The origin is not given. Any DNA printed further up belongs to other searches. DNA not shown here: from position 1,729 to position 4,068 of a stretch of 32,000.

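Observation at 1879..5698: ABC-importer ATPase fused in-frame to an intact M20 amidohydrolase: an import-and-deacylate operon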

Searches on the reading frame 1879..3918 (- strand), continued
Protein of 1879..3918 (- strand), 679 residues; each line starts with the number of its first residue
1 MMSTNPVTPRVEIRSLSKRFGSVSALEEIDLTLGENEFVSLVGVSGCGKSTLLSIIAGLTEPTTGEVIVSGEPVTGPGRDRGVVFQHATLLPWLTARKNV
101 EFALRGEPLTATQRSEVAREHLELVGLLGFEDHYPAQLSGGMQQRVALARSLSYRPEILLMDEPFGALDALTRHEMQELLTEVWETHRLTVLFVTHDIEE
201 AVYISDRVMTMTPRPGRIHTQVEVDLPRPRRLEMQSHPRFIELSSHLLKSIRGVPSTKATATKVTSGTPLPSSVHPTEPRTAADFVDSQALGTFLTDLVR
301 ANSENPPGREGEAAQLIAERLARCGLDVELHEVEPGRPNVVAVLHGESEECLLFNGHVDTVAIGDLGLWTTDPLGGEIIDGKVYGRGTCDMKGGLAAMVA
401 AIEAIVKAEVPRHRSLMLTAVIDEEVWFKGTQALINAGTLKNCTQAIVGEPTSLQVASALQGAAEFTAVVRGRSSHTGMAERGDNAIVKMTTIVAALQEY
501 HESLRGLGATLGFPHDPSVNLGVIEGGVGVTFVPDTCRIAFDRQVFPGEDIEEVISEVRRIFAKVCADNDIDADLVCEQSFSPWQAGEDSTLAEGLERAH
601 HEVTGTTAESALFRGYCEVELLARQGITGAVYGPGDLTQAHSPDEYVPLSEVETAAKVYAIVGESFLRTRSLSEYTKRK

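Call 5: find_homologous_proteins(query=window:1879-3918:-, max_evalue=1e-10)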
Query window:1879-3918:- (679 aa): 7194 proteins with E <= 1e-10 among 8000 candidates; the best 120 are listed.
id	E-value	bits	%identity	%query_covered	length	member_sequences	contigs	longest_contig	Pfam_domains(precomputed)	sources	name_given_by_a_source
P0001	0.0e+0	1514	100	100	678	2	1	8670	PF01546.34,PF04389.23,PF00005.34,PF07687.20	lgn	-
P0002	0.0e+0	1075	75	94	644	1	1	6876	PF01546.34,PF04389.23,PF00005.34,PF07687.20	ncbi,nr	ncbi:MAG: ArgE/DapE family deacylase, partial [Propionibacteriaceae bacterium]|nr:ArgE/DapE family d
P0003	1.7e-297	1006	69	97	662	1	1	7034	PF01546.34,PF04389.23,PF00005.34,PF07687.20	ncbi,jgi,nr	ncbi:MAG: ArgE/DapE family deacylase [Propionibacteriaceae bacterium]|jgi:acetylornithine deacetylas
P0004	2.1e-296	1003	67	98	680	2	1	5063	PF01546.34,PF04389.23,PF00005.34,PF07687.20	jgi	-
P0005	2.4e-295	999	68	97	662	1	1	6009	PF01546.34,PF04389.23,PF00005.34,PF07687.20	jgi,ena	-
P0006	1.1e-288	977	67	97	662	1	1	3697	PF01546.34,PF04389.23,PF00005.34,PF07687.20,PF13304.13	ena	-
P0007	5.3e-286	968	66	99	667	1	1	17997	PF01546.34,PF04389.23,PF00005.34,PF07687.20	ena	-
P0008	2.4e-283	960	66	97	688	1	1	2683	PF01546.34,PF04389.23,PF00005.34,PF07687.20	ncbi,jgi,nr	ncbi:MAG: ArgE/DapE family deacylase [Bifidobacteriaceae bacterium]|jgi:acetylornithine deacetylase/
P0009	5.7e-282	955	66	97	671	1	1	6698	PF01546.34,PF04389.23,PF00005.34,PF07687.20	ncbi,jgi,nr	ncbi:MAG: ArgE/DapE family deacylase [Bifidobacteriaceae bacterium]|jgi:acetylornithine deacetylase/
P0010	4.3e-273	926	64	97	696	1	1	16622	PF01546.34,PF04389.23,PF00005.34,PF07687.20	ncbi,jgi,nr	ncbi:MAG: ArgE/DapE family deacylase [Bifidobacteriaceae bacterium]|jgi:acetylornithine deacetylase/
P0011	7.9e-263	892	62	97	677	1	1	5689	PF01546.34,PF04389.23,PF00005.34,PF07687.20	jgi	jgi:acetylornithine deacetylase/succinyl-diaminopimelate desuccinylase family protein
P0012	1.7e-242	825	65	86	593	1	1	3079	PF01546.34,PF04389.23,PF00005.34,PF07687.20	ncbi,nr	ncbi:MAG: M20/M25/M40 family metallo-hydrolase, partial [Bifidobacteriaceae bacterium]|nr:M20/M25/M4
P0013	3.9e-214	731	69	73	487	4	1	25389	PF01546.34,PF04389.23,PF00005.34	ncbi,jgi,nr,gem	ncbi:MAG: M20/M25/M40 family metallo-hydrolase [Micrococcales bacterium]|nr:M20/M25/M40 family metal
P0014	4.6e-179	615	72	57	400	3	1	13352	PF01546.34,PF00005.34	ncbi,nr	ncbi:MAG: M20/M25/M40 family metallo-hydrolase, partial [Propionibacteriaceae bacterium]|nr:M20/M25/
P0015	7.5e-135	469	56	56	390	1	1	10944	PF01546.34,PF04389.23,PF07687.20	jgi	jgi:acetylornithine deacetylase/succinyl-diaminopimelate desuccinylase family protein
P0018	3.7e-132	460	52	58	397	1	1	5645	PF01546.34,PF04389.23,PF07687.20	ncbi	-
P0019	4.8e-126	440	46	35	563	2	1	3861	PF00005.34,PF13555.13,PF13401.13,PF03193.23,PF20703.4,PF25199.2,PF13481.13,PF13304.13,PF13191.13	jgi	jgi:nitrate/nitrite transport system ATP-binding protein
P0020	3.6e-125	437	42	42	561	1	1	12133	PF09818.16,PF00005.34,PF13555.13,PF13401.13,PF03193.23,PF20703.4,PF13481.13,PF13304.13,PF13191.13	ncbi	ncbi:MAG: nitrate ABC transporter ATP-binding protein [Pseudomonadota bacterium]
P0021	4.6e-125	437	46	36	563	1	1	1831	PF00005.34,PF13555.13,PF13401.13,PF02463.26,PF13481.13,PF13304.13,PF13191.13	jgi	jgi:nitrate/nitrite transport system ATP-binding protein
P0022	2.1e-124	435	45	35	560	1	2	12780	PF00005.34,PF13555.13,PF00004.36,PF13401.13,PF03193.23,PF20703.4,PF13304.13,PF13191.13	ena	-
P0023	5.1e-124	433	48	36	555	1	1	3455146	PF00005.34,PF13558.13,PF13555.13,PF13401.13,PF03193.23,PF20703.4,PF13481.13,PF13304.13,PF20720.4,PF13191.13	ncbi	ncbi:MAG: ABC transporter ATP-binding protein [Myxococcales bacterium]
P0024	6.2e-124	433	47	36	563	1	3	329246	PF09818.16,PF00005.34,PF13555.13,PF13401.13,PF03193.23,PF13481.13,PF13304.13,PF13191.13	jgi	jgi:nitrate/nitrite transport system ATP-binding protein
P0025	9.9e-124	432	45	38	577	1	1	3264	PF09818.16,PF00005.34,PF13555.13,PF13401.13,PF03193.23,PF20703.4,PF13304.13,PF13191.13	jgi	-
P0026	1.0e-123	432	44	38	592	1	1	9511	PF00005.34,PF13555.13,PF13401.13,PF03193.23,PF20703.4,PF13481.13,PF13304.13,PF13191.13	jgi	jgi:nitrate/nitrite transport system ATP-binding protein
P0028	2.8e-123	431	47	35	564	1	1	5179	PF00005.34,PF13555.13,PF13401.13,PF20703.4,PF02463.26,PF13304.13,PF13191.13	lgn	-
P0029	3.0e-123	431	46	36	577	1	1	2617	PF00005.34,PF13555.13,PF13401.13,PF20703.4,PF13481.13,PF13304.13,PF13191.13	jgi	-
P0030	3.5e-123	431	44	38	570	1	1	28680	PF00005.34,PF13555.13,PF13401.13,PF03193.23,PF13481.13,PF13304.13,PF13191.13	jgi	jgi:nitrate/nitrite transport system ATP-binding protein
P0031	4.4e-123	430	46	35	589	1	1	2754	PF00005.34,PF13555.13,PF13401.13,PF03193.23,PF20703.4,PF13304.13,PF13191.13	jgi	jgi:nitrate/nitrite transport system ATP-binding protein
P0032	7.8e-123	429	45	36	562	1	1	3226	PF00005.34,PF13555.13,PF13401.13,PF03193.23,PF20703.4,PF13481.13,PF13304.13,PF13191.13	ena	-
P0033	2.0e-122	428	45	37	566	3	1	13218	PF00005.34,PF13555.13,PF13401.13,PF20703.4,PF02463.26,PF13481.13,PF13304.13,PF13191.13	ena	-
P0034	2.0e-122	428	42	40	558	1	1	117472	PF00005.34,PF13555.13,PF00004.36,PF13401.13,PF03193.23,PF20703.4,PF02463.26,PF13481.13,PF13304.13,PF00931.29,PF13191.13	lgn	-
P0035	3.5e-122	427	44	38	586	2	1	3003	PF00005.34,PF13555.13,PF13401.13,PF03193.23,PF13304.13,PF13191.13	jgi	jgi:nitrate/nitrite transport system ATP-binding protein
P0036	7.0e-122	426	47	35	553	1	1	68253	PF00005.34,PF13555.13,PF13401.13,PF03193.23,PF20703.4,PF02463.26,PF13481.13,PF13304.13,PF00931.29,PF13191.13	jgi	jgi:nitrate/nitrite transport system ATP-binding protein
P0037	7.3e-122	426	43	41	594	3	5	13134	PF00005.34,PF13555.13,PF13401.13,PF03193.23,PF20703.4,PF13481.13,PF13304.13,PF13191.13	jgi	jgi:nitrate/nitrite transport system ATP-binding protein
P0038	7.8e-122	426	46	35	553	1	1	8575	PF09818.16,PF00005.34,PF13555.13,PF00004.36,PF13401.13,PF03193.23,PF02463.26,PF13481.13,PF13304.13,PF13191.13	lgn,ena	-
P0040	1.5e-121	425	42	40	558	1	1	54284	PF00005.34,PF13555.13,PF00004.36,PF13401.13,PF03193.23,PF20703.4,PF02463.26,PF13481.13,PF13304.13,PF13191.13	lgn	-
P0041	1.6e-121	425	44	40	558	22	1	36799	PF00005.34,PF13555.13,PF00004.36,PF13401.13,PF03193.23,PF20703.4,PF02463.26,PF13481.13,PF13304.13,PF00931.29,PF13191.13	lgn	-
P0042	1.7e-121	425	43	40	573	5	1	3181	PF00005.34,PF13555.13,PF13401.13,PF20703.4,PF02463.26,PF25199.2,PF13481.13,PF13304.13,PF13191.13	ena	-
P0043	1.9e-121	425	45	35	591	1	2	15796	PF09818.16,PF00005.34,PF13555.13,PF13401.13,PF03193.23,PF20703.4,PF13304.13,PF13191.13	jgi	jgi:nitrate/nitrite transport system ATP-binding protein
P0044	1.9e-121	425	42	40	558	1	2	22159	PF00005.34,PF13555.13,PF00004.36,PF13401.13,PF03193.23,PF02463.26,PF13481.13,PF13304.13,PF13191.13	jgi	jgi:nitrate/nitrite transport system ATP-binding protein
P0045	3.5e-121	424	51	58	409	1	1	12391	PF01546.34,PF04389.23,PF07687.20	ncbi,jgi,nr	ncbi:MAG: ArgE/DapE family deacylase [Propionibacteriaceae bacterium]|jgi:acetylornithine deacetylas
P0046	4.1e-121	424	43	40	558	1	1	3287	PF13604.13,PF00005.34,PF13555.13,PF00004.36,PF13401.13,PF03193.23,PF20703.4,PF02463.26,PF13481.13,PF13304.13,PF13191.13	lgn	-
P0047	5.2e-121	423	42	39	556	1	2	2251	PF00005.34,PF13555.13,PF13401.13,PF03193.23,PF13481.13,PF13304.13,PF13191.13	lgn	-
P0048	6.2e-121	423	47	33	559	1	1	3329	PF00005.34,PF13555.13,PF13401.13,PF03193.23,PF20703.4,PF13481.13,PF13304.13,PF13191.13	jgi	jgi:nitrate/nitrite transport system ATP-binding protein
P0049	6.8e-121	423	44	36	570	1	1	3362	PF00005.34,PF13555.13,PF13401.13,PF03193.23,PF13481.13,PF13304.13,PF13191.13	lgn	-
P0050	7.0e-121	423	44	35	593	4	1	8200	PF00005.34,PF13555.13,PF13401.13,PF03193.23,PF20703.4,PF13481.13,PF13304.13,PF20720.4,PF13191.13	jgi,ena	-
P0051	1.2e-120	422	43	40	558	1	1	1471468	PF00005.34,PF13555.13,PF00004.36,PF13401.13,PF03193.23,PF20703.4,PF02463.26,PF13481.13,PF13304.13,PF00931.29,PF13191.13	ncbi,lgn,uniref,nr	ncbi:hypothetical protein GCM10011487_28490 [Steroidobacter agaridevorans]|uniref:ABC transporter do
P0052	1.5e-120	422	44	40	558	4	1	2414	PF00005.34,PF13555.13,PF00004.36,PF13401.13,PF03193.23,PF20703.4,PF02463.26,PF13481.13,PF13304.13,PF13191.13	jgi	-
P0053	1.7e-120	422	43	38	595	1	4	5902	PF01926.30,PF00005.34,PF13555.13,PF13401.13,PF03193.23,PF20703.4,PF02463.26,PF13304.13,PF13191.13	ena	-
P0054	1.7e-120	422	45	35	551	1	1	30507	PF00005.34,PF13555.13,PF13401.13,PF03193.23,PF20703.4,PF13304.13,PF13191.13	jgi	jgi:nitrate/nitrite transport system ATP-binding protein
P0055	1.8e-120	422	45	36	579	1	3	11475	PF09818.16,PF00005.34,PF13555.13,PF13401.13,PF03193.23,PF13481.13,PF13304.13,PF13191.13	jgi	-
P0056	2.0e-120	421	42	35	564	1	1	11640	PF00005.34,PF13555.13,PF13401.13,PF13481.13,PF13304.13,PF13191.13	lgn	-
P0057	2.2e-120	421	45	35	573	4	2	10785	PF00005.34,PF13555.13,PF13401.13,PF03193.23,PF13481.13,PF13304.13,PF13191.13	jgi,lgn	jgi:nitrate/nitrite transport system ATP-binding protein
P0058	2.2e-120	421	41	40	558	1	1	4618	PF13604.13,PF00005.34,PF13555.13,PF00004.36,PF13401.13,PF03193.23,PF02463.26,PF13481.13,PF13304.13,PF13191.13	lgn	-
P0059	2.3e-120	421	46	35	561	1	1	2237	PF00005.34,PF13555.13,PF13401.13,PF03193.23,PF20703.4,PF13481.13,PF13304.13,PF13191.13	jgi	jgi:nitrate/nitrite transport system ATP-binding protein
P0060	2.9e-120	421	44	38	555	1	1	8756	PF00005.34,PF13555.13,PF13401.13,PF20703.4,PF02463.26,PF13481.13,PF13304.13,PF13191.13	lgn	-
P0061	3.0e-120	421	43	38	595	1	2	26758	PF01926.30,PF00005.34,PF13555.13,PF13401.13,PF03193.23,PF20703.4,PF02463.26,PF13304.13,PF13191.13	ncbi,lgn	-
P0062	3.7e-120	421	43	40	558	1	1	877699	PF00005.34,PF13555.13,PF00004.36,PF13401.13,PF03193.23,PF20703.4,PF02463.26,PF13481.13,PF13304.13,PF00931.29,PF13191.13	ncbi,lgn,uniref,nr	ncbi:ABC transporter ATP-binding protein [Steroidobacter agaridevorans]|uniref:ABC transporter ATP-b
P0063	4.3e-120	420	47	35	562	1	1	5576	PF00005.34,PF13555.13,PF13401.13,PF03193.23,PF20703.4,PF02463.26,PF13481.13,PF13304.13,PF13191.13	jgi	-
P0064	4.3e-120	420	49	34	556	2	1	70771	PF00005.34,PF13555.13,PF13401.13,PF03193.23,PF20703.4,PF02463.26,PF13481.13,PF13304.13,PF13191.13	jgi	jgi:nitrate/nitrite transport system ATP-binding protein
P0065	4.9e-120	420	43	40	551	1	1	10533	PF00005.34,PF13555.13,PF13401.13,PF20703.4,PF02463.26,PF13481.13,PF13304.13,PF13191.13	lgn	-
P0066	5.6e-120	420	46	35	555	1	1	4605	PF00005.34,PF13555.13,PF13401.13,PF03193.23,PF20703.4,PF13481.13,PF13304.13,PF13191.13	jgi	jgi:nitrate/nitrite transport system ATP-binding protein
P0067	5.7e-120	420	42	40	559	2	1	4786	PF00005.34,PF13555.13,PF13401.13,PF13481.13,PF13304.13,PF13191.13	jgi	-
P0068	6.2e-120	420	44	35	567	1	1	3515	PF00005.34,PF13555.13,PF13401.13,PF03193.23,PF20703.4,PF13304.13,PF13191.13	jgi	jgi:nitrate/nitrite transport system ATP-binding protein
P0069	6.2e-120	420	42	40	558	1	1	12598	PF00005.34,PF13555.13,PF00004.36,PF13401.13,PF03193.23,PF20703.4,PF02463.26,PF13481.13,PF13304.13,PF00931.29,PF13191.13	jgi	jgi:nitrate/nitrite transport system ATP-binding protein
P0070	6.8e-120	420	41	38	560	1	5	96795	PF00005.34,PF13555.13,PF13401.13,PF20703.4,PF02463.26,PF13304.13,PF13191.13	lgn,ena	-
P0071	7.4e-120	420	43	38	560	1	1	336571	PF00005.34,PF13555.13,PF13401.13,PF20703.4,PF13304.13,PF13191.13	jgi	jgi:nitrate/nitrite transport system ATP-binding protein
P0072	7.9e-120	419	49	35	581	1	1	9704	PF00005.34,PF13555.13,PF13401.13,PF03193.23,PF20703.4,PF02463.26,PF13481.13,PF13304.13,PF20720.4,PF13191.13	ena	-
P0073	8.0e-120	419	45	37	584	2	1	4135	PF00005.34,PF13555.13,PF13401.13,PF20703.4,PF13481.13,PF13304.13,PF13191.13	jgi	jgi:nitrate/nitrite transport system ATP-binding protein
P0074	8.0e-120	419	42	40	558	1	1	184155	PF00005.34,PF13555.13,PF00004.36,PF13401.13,PF03193.23,PF20703.4,PF02463.26,PF13481.13,PF13304.13,PF00931.29,PF13191.13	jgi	jgi:nitrate/nitrite transport system ATP-binding protein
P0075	8.2e-120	419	40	41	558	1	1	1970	PF00005.34,PF13555.13,PF13401.13,PF03193.23,PF20703.4,PF02463.26,PF13304.13,PF13191.13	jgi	jgi:nitrate/nitrite transport system ATP-binding protein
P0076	8.3e-120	419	47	34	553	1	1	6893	PF00005.34,PF13555.13,PF13401.13,PF03193.23,PF20703.4,PF02463.26,PF13481.13,PF13304.13,PF13191.13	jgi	jgi:nitrate/nitrite transport system ATP-binding protein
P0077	8.4e-120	419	42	40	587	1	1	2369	PF00005.34,PF13555.13,PF13401.13,PF20703.4,PF13481.13,PF13304.13,PF13191.13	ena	-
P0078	9.8e-120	419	46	36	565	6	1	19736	PF00005.34,PF13555.13,PF13401.13,PF03193.23,PF20703.4,PF02463.26,PF13481.13,PF13304.13,PF13191.13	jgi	-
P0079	9.9e-120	419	43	41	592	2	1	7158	PF00005.34,PF13555.13,PF13401.13,PF03193.23,PF20703.4,PF13481.13,PF13304.13,PF13191.13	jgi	jgi:nitrate/nitrite transport system ATP-binding protein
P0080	1.0e-119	419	46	35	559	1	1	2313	PF00005.34,PF13555.13,PF13401.13,PF20703.4,PF13481.13,PF13304.13,PF13191.13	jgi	jgi:nitrate/nitrite transport system ATP-binding protein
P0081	1.0e-119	419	43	36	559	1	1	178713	PF00005.34,PF13555.13,PF13401.13,PF03193.23,PF20703.4,PF13481.13,PF13304.13,PF20720.4,PF13191.13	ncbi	-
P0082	1.1e-119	419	43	36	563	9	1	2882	PF00005.34,PF13555.13,PF13401.13,PF03193.23,PF20703.4,PF13481.13,PF13304.13,PF13191.13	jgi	jgi:nitrate/nitrite transport system ATP-binding protein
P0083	1.1e-119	419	47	35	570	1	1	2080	PF00005.34,PF13555.13,PF13401.13,PF03193.23,PF20703.4,PF02463.26,PF13481.13,PF13304.13,PF13191.13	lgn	-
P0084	1.1e-119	419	49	34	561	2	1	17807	PF00005.34,PF13555.13,PF00004.36,PF13401.13,PF03193.23,PF02463.26,PF13481.13,PF13304.13,PF13191.13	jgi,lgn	jgi:nitrate/nitrite transport system ATP-binding protein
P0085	1.2e-119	419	44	36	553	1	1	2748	PF00005.34,PF13555.13,PF13401.13,PF13304.13,PF13191.13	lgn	-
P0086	1.3e-119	419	43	40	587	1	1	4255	PF00005.34,PF13555.13,PF13401.13,PF20703.4,PF13481.13,PF13304.13,PF13191.13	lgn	-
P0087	1.4e-119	419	44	35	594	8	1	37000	PF00005.34,PF13555.13,PF13401.13,PF03193.23,PF20703.4,PF13481.13,PF13304.13,PF13191.13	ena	-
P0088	1.5e-119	419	40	42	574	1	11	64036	PF00005.34,PF13555.13,PF13401.13,PF02463.26,PF13304.13,PF13191.13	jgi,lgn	jgi:nitrate/nitrite transport system ATP-binding protein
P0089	1.7e-119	418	42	40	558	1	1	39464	PF13555.13,PF00004.36,PF13401.13,PF03193.23,PF20703.4,PF13304.13,PF00931.29,PF13191.13,PF09818.16,PF00005.34,PF02463.26,PF13481.13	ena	-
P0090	1.9e-119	418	44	40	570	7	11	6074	PF00005.34,PF13555.13,PF13401.13,PF20703.4,PF13481.13,PF13304.13,PF13191.13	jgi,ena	jgi:nitrate/nitrite transport system ATP-binding protein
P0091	1.9e-119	418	45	36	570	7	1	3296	PF00005.34,PF13555.13,PF13401.13,PF20703.4,PF13304.13,PF13191.13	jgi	jgi:nitrate/nitrite transport system ATP-binding protein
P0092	1.9e-119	418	47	35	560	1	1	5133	PF09818.16,PF00005.34,PF13555.13,PF00004.36,PF13401.13,PF03193.23,PF20703.4,PF02463.26,PF13481.13,PF13304.13,PF13191.13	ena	-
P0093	1.9e-119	418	41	40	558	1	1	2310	PF13555.13,PF00004.36,PF13401.13,PF03193.23,PF20703.4,PF13304.13,PF00931.29,PF13191.13,PF09818.16,PF00005.34,PF02463.26,PF13481.13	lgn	-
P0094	1.9e-119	418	41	44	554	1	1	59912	PF00005.34,PF13555.13,PF13401.13,PF13481.13,PF13304.13,PF13191.13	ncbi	-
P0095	2.0e-119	418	43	40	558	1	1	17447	PF00005.34,PF13555.13,PF00004.36,PF13401.13,PF03193.23,PF20703.4,PF02463.26,PF13481.13,PF13304.13,PF13191.13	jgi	jgi:nitrate/nitrite transport system ATP-binding protein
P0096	2.1e-119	418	43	40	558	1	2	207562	PF00005.34,PF13555.13,PF00004.36,PF13401.13,PF03193.23,PF20703.4,PF02463.26,PF13481.13,PF13304.13,PF13191.13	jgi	jgi:nitrate/nitrite transport system ATP-binding protein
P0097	2.4e-119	418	44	35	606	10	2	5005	PF00005.34,PF13555.13,PF13401.13,PF03193.23,PF20703.4,PF13481.13,PF13304.13,PF13191.13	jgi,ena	jgi:nitrate/nitrite transport system ATP-binding protein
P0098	2.7e-119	418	41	40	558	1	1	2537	PF00005.34,PF13555.13,PF00004.36,PF13401.13,PF03193.23,PF02463.26,PF13481.13,PF13304.13,PF00931.29,PF13191.13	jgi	jgi:nitrate/nitrite transport system ATP-binding protein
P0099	2.7e-119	418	42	40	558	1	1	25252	PF00005.34,PF13555.13,PF00004.36,PF13401.13,PF03193.23,PF20703.4,PF02463.26,PF13481.13,PF13304.13,PF13191.13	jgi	jgi:nitrate/nitrite transport system ATP-binding protein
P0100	2.7e-119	418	43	40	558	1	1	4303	PF00005.34,PF13555.13,PF00004.36,PF13401.13,PF03193.23,PF20703.4,PF02463.26,PF13481.13,PF13304.13,PF13191.13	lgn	-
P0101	2.8e-119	418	45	33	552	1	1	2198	PF00005.34,PF13555.13,PF13401.13,PF03193.23,PF20703.4,PF02463.26,PF13481.13,PF13304.13,PF13191.13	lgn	-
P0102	3.2e-119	417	42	40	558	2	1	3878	PF00005.34,PF13555.13,PF00004.36,PF13401.13,PF03193.23,PF20703.4,PF02463.26,PF13481.13,PF13304.13,PF00931.29,PF13191.13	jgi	jgi:nitrate/nitrite transport system ATP-binding protein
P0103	3.2e-119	417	42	40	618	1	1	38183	PF00005.34,PF13555.13,PF13401.13,PF03193.23,PF20703.4,PF13304.13,PF13191.13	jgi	jgi:nitrate/nitrite transport system ATP-binding protein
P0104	3.3e-119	417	46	35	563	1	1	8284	PF00005.34,PF13555.13,PF13401.13,PF13481.13,PF13304.13,PF13191.13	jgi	jgi:nitrate/nitrite transport system ATP-binding protein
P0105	3.5e-119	417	43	41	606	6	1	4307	PF00005.34,PF13555.13,PF13401.13,PF03193.23,PF20703.4,PF13304.13,PF13191.13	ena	-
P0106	3.6e-119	417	44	36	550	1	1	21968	PF00005.34,PF13555.13,PF13401.13,PF03193.23,PF13481.13,PF13304.13,PF13191.13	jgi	jgi:nitrate/nitrite transport system ATP-binding protein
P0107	3.9e-119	417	42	39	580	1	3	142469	PF00005.34,PF13555.13,PF13401.13,PF20703.4,PF02463.26,PF13304.13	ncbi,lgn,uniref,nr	ncbi:ABC transporter ATP-binding protein [Nisaea sp.]|uniref:ABC transporter ATP-binding protein n=1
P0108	4.2e-119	417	45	37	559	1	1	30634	PF00005.34,PF13555.13,PF00004.36,PF13401.13,PF03193.23,PF20703.4,PF02463.26,PF13481.13,PF13304.13,PF13191.13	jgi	jgi:nitrate/nitrite transport system ATP-binding protein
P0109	4.2e-119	417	42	36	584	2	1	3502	PF00005.34,PF13555.13,PF13401.13,PF03193.23,PF20703.4,PF13481.13,PF13304.13,PF13191.13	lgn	-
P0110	4.5e-119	417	41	40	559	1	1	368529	PF00005.34,PF13555.13,PF13401.13,PF13481.13,PF13304.13,PF13191.13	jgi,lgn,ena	-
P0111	4.5e-119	417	47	35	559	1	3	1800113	PF13604.13,PF00005.34,PF13555.13,PF13401.13,PF03193.23,PF20703.4,PF02463.26,PF13481.13,PF13304.13,PF13191.13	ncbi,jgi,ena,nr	ncbi:MAG TPA: nitrate ABC transporter ATP-binding protein [Steroidobacteraceae bacterium]|nr:nitrate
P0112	4.7e-119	417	41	40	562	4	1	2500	PF13555.13,PF00004.36,PF13401.13,PF03193.23,PF20703.4,PF13304.13,PF00931.29,PF13191.13,PF09818.16,PF00005.34,PF02463.26,PF13481.13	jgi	jgi:nitrate/nitrite transport system ATP-binding protein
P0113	4.9e-119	417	43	40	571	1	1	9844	PF00005.34,PF13555.13,PF13401.13,PF03193.23,PF20703.4,PF02463.26,PF13304.13,PF13191.13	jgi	-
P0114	5.6e-119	417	43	41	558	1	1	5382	PF00005.34,PF13555.13,PF00004.36,PF13401.13,PF03193.23,PF20703.4,PF02463.26,PF13481.13,PF13304.13,PF00931.29,PF13191.13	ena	-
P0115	5.6e-119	417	47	34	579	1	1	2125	PF00005.34,PF13555.13,PF13401.13,PF20703.4,PF13304.13,PF13191.13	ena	-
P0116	5.8e-119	417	45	35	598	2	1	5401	PF09818.16,PF00005.34,PF13555.13,PF13401.13,PF03193.23,PF20703.4,PF13481.13,PF13304.13,PF13191.13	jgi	jgi:nitrate/nitrite transport system ATP-binding protein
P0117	5.8e-119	417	45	35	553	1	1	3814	PF00005.34,PF13555.13,PF13401.13,PF03193.23,PF02463.26,PF13481.13,PF13304.13,PF13191.13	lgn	-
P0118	6.1e-119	417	43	39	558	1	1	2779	PF13555.13,PF00004.36,PF13401.13,PF03193.23,PF20703.4,PF13304.13,PF00931.29,PF13191.13,PF09818.16,PF00005.34,PF02463.26,PF13481.13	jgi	jgi:nitrate/nitrite transport system ATP-binding protein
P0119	6.3e-119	416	47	35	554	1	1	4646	PF00005.34,PF13555.13,PF13401.13,PF03193.23,PF20703.4,PF02463.26,PF13481.13,PF13304.13,PF13191.13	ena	-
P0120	6.4e-119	416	45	36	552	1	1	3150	PF09818.16,PF00005.34,PF13555.13,PF13401.13,PF03193.23,PF20703.4,PF13481.13,PF13304.13,PF13191.13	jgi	jgi:nitrate/nitrite transport system ATP-binding protein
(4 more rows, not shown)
